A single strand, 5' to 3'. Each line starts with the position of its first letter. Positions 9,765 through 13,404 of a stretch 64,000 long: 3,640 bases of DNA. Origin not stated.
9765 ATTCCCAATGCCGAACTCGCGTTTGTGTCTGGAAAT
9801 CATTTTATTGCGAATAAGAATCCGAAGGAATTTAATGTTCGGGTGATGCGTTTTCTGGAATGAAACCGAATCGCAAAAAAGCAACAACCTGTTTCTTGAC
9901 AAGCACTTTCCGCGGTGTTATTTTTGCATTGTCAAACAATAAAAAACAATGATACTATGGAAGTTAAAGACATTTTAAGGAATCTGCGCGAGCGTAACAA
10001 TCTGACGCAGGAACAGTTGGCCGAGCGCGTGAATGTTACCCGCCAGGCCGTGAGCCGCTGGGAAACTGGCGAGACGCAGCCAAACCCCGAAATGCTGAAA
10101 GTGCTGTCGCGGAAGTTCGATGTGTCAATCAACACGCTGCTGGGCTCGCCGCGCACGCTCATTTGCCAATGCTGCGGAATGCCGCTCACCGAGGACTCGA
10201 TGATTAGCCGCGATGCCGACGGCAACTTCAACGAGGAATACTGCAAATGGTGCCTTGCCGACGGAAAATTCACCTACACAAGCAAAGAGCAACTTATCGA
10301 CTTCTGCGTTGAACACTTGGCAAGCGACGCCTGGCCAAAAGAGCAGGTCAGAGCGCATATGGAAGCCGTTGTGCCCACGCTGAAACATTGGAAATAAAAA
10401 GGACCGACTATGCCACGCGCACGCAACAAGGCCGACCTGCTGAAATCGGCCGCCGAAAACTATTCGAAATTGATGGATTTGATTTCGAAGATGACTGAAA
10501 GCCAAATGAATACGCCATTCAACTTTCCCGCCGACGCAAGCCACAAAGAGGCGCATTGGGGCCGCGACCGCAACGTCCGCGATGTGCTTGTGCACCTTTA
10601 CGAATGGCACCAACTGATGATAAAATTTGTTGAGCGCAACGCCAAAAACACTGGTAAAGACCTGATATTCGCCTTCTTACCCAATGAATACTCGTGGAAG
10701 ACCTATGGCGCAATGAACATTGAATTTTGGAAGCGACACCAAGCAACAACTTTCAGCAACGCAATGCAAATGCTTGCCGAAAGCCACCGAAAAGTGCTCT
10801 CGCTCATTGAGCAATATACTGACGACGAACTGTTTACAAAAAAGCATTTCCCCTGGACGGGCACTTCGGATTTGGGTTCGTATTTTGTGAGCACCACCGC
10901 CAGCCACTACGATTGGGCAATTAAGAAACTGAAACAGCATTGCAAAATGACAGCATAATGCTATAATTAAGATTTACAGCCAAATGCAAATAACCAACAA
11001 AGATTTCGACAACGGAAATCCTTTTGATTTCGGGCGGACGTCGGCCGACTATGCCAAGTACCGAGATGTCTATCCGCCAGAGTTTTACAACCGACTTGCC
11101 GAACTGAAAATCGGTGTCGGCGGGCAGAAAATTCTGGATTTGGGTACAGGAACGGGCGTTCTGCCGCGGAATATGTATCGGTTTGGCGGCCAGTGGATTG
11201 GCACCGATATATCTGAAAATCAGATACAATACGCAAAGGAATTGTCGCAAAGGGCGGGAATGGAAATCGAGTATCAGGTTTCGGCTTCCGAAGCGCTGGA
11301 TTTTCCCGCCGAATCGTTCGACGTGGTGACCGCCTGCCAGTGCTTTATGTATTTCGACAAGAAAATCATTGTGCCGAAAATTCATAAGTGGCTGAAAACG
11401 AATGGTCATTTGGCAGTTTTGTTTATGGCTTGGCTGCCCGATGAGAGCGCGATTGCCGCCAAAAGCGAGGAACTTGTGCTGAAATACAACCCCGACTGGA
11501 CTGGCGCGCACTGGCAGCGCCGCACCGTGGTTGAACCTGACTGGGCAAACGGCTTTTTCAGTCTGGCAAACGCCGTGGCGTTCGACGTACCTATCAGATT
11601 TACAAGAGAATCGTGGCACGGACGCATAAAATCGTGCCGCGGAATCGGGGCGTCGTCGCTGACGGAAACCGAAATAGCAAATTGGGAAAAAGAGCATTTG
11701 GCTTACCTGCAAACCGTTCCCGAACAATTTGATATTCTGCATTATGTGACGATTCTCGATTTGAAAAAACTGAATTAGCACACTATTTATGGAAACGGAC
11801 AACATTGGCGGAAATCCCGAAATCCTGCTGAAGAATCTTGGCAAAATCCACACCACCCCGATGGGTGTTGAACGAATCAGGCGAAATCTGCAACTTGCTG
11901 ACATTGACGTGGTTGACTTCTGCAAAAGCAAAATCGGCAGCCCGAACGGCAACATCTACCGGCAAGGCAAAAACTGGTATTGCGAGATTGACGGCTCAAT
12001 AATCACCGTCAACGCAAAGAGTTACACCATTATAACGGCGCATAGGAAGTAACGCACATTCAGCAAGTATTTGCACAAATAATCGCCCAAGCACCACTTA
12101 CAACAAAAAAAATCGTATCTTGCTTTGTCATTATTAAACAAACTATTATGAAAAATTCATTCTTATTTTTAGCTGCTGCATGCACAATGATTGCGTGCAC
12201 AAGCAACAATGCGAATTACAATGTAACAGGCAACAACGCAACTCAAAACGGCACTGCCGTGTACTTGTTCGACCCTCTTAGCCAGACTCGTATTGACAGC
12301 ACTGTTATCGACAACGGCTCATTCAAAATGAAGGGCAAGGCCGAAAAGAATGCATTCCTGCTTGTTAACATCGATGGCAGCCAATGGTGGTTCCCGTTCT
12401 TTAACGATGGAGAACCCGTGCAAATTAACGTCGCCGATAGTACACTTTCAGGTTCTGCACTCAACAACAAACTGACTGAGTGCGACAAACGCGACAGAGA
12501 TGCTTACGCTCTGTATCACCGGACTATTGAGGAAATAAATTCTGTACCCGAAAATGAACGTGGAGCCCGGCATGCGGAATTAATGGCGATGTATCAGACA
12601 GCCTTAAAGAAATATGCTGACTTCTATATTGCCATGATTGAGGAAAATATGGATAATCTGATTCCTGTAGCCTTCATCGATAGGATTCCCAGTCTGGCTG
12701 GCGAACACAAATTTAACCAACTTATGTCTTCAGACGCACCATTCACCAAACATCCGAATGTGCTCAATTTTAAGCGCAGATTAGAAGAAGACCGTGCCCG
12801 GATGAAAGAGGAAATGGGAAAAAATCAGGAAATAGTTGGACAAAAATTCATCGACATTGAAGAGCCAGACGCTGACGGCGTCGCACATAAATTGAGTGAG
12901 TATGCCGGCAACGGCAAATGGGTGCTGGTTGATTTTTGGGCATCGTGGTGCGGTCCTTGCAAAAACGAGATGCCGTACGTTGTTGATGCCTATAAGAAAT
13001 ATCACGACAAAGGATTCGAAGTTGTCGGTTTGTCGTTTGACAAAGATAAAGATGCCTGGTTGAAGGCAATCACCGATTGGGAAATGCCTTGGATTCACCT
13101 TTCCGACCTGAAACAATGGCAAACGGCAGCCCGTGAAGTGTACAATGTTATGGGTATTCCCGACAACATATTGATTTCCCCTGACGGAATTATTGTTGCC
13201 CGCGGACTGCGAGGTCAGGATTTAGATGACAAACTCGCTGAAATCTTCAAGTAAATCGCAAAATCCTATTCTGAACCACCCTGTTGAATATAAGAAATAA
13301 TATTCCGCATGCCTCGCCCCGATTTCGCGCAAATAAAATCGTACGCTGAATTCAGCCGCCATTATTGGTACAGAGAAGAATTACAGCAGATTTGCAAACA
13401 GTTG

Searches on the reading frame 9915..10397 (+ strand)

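Call 44: search_protein_families(library=pfam, proteins=[window:9915-10397:+])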
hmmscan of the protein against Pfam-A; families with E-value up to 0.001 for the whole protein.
window:9915-10397:+ (160 aa): 10 families
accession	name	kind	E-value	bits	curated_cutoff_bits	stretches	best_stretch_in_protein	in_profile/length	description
PF12674.12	Zn_ribbon_2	-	7.6e-29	100.7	22.5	1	83-160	1-81/81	Putative zinc ribbon domain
PF01381.28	HTH_3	-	1e-18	67.5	23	1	21-73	1-53/55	Helix-turn-helix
PF13560.12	HTH_31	-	1.2e-12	48.4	27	1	21-70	6-56/64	Helix-turn-helix domain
PF12844.13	HTH_19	-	2.9e-09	37.1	30.2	1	21-76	4-59/64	Helix-turn-helix domain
PF08279.18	HTH_11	-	1.8e-05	25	25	1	18-48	3-34/55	HTH domain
PF01047.28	MarR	-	3.9e-05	23.9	24.6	1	19-49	7-37/59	MarR family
PF13443.12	HTH_26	-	4e-05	24.2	22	1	21-76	2-58/63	Cro/C1-type HTH DNA-binding domain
PF13412.12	HTH_24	-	4.3e-05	23.4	21.9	1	18-48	6-36/48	Winged helix-turn-helix DNA-binding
PF15731.11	MqsA_antitoxin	-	0.00026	21.6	30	1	18-64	71-117/131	Antitoxin component of bacterial toxin-antitoxin system, MqsA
PF12802.13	MarR_2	-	0.00031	21.3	27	1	19-48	9-39/61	MarR family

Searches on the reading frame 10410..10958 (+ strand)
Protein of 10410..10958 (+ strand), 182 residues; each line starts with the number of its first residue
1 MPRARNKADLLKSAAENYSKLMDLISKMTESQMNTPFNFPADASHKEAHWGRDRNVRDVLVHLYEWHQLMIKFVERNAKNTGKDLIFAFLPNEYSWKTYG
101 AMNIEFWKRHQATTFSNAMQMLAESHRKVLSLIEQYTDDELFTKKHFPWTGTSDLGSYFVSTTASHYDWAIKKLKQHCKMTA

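Call 44: search_protein_families(library=pfam, proteins=[window:10410-10958:+])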
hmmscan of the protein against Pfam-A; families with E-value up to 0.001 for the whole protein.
window:10410-10958:+ (182 aa): 2 families
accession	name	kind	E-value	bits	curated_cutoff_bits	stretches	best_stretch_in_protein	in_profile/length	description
PF08020.16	DUF1706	-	1.9e-53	181.2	24.2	1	1-179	1-166/166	Protein of unknown function (DUF1706)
PF12867.12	DinB_2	-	6.8e-05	23.7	24.8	1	17-151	5-106/128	DinB superfamily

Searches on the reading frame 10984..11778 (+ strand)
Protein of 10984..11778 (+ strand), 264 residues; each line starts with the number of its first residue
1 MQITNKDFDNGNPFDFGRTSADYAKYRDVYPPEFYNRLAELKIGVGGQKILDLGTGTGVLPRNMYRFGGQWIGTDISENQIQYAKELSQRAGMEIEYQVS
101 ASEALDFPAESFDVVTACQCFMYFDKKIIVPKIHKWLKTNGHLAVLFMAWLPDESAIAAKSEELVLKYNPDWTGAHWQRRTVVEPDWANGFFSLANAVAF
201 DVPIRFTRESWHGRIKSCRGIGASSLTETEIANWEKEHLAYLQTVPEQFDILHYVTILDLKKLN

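Call 44: search_protein_families(library=pfam, proteins=[window:10984-11778:+])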
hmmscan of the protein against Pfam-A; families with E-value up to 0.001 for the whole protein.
window:10984-11778:+ (264 aa): 10 families
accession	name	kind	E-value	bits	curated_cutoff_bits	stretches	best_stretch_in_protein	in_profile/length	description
PF08241.18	Methyltransf_11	-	2.4e-18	67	21.2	1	51-144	1-94/95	Methyltransferase domain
PF13649.12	Methyltransf_25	-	5.3e-18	65.9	27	1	50-141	1-97/97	Methyltransferase domain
PF13847.12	Methyltransf_31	-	2.2e-16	60.3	27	1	47-162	4-127/145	Methyltransferase domain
PF08242.18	Methyltransf_12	-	1.7e-11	45.2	30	1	51-143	1-98/98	Methyltransferase domain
PF13489.12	Methyltransf_23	-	1.1e-10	41.9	27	1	23-153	1-122/164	Methyltransferase domain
PF01209.24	Ubie_methyltran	-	4.4e-08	33.2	20.1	1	43-146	44-152/233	ubiE/COQ5 methyltransferase family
PF02353.26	CMAS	-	3.2e-07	30.4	27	1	46-153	62-172/273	Mycolic acid cyclopropane synthetase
PF06325.19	PrmA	-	1.9e-05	24.7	22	1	47-142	162-255/296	Ribosomal protein L11 methyltransferase (PrmA)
PF03141.22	Methyltransf_29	-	0.00047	19.3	23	1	73-143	147-215/506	Putative S-adenosyl-L-methionine-dependent methyltransferase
PF05175.20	MTS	-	0.00051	20.1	23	0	47-121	32-108/170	Methyltransferase small domain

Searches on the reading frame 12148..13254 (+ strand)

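Call 44: search_protein_families(library=pfam, proteins=[window:12148-13254:+])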
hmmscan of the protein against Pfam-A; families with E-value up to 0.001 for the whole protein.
window:12148-13254:+ (368 aa): 7 families
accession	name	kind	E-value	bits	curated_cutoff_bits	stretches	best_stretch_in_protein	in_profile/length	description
PF00578.27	AhpC-TSA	-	1.9e-21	76.7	26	1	230-351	1-123/124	AhpC/TSA family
PF13905.12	Thioredoxin_8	-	4.8e-19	68.9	27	1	256-348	1-93/94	Thioredoxin-like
PF08534.16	Redoxin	-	2.6e-18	66.7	26.6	1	230-356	2-135/148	Redoxin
PF14289.11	DUF4369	-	1.9e-10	41.6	25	1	24-109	1-91/91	Domain of unknown function (DUF4369)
PF00085.26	Thioredoxin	-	2.4e-09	37.6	23.5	1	256-302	18-63/103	Thioredoxin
PF13098.12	Thioredoxin_2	-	1.7e-05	25.5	27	1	253-350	2-88/104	Thioredoxin-like domain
PF13899.12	Thioredoxin_7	-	0.00045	20.7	27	0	246-272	7-33/83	Thioredoxin-like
